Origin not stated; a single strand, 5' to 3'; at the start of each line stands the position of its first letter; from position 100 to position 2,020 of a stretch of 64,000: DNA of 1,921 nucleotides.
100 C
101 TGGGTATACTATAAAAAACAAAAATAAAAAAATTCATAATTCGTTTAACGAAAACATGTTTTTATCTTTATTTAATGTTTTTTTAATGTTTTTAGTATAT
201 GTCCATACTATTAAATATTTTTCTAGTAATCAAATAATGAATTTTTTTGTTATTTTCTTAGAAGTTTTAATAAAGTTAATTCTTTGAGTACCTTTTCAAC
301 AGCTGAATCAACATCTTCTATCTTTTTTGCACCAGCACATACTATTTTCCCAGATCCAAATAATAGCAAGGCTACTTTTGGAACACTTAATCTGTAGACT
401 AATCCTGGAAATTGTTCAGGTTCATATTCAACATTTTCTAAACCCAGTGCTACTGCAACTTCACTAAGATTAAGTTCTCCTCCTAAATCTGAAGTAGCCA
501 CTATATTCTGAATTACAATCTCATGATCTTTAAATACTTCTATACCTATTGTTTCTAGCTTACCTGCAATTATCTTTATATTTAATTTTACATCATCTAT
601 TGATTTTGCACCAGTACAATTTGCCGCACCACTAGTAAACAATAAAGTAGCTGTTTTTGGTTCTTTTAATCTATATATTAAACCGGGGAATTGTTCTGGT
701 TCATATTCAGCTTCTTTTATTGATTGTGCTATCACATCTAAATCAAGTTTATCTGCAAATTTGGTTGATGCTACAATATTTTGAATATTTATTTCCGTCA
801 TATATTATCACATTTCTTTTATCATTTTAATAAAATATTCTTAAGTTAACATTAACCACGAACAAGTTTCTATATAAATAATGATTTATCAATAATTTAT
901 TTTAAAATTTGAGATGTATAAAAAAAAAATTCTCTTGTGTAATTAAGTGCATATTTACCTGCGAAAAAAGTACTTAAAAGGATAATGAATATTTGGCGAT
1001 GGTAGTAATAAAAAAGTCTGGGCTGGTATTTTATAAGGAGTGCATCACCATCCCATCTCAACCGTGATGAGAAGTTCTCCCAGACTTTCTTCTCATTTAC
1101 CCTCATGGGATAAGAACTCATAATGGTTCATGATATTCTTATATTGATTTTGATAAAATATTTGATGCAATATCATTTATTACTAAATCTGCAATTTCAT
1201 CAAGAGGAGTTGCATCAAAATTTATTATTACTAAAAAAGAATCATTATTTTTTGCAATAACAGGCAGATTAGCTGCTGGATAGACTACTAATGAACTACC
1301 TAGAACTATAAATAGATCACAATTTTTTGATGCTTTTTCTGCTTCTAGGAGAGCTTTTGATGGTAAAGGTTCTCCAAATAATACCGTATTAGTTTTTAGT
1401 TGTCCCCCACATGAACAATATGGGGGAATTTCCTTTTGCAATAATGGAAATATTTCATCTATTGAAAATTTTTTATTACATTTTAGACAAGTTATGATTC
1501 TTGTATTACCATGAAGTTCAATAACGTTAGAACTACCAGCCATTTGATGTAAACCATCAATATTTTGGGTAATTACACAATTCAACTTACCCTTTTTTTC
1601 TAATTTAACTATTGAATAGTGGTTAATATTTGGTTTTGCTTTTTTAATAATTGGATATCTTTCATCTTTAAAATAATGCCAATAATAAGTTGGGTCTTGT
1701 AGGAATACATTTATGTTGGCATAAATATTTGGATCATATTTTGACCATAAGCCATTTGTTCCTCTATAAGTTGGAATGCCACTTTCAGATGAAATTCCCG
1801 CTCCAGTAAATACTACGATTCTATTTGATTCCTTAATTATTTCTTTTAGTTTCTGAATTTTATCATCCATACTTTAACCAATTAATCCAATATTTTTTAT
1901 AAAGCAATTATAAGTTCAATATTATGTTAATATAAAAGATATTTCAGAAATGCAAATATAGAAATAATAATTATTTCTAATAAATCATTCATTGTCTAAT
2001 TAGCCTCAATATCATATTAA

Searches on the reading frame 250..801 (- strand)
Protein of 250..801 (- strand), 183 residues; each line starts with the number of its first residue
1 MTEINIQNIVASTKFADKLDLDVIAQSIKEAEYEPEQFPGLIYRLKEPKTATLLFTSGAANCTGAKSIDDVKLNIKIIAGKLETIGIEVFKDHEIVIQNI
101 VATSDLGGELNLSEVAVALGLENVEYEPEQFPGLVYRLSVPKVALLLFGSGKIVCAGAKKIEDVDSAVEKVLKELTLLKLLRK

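Call 58: search_protein_families(library=pfam, proteins=[window:250-801:-], max_evalue=0.001)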
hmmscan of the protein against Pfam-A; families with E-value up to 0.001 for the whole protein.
window:250-801:- (183 aa): 1 family
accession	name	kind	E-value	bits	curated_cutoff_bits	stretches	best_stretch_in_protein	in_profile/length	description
PF00352.27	TBP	-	1.9e-58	194.7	22.9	2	95-175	2-82/85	Transcription factor TFIID (or TATA-binding protein, TBP)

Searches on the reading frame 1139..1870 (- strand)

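Call 58: search_protein_families(library=pfam, proteins=[window:1139-1870:-], max_evalue=0.001)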
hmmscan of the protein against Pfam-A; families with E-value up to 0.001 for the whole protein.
window:1139-1870:- (243 aa): 1 family
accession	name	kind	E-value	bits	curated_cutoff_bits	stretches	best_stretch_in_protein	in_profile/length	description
PF02146.23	SIR2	-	2.5e-50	171.4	24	1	23-198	1-180/180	Sir2 family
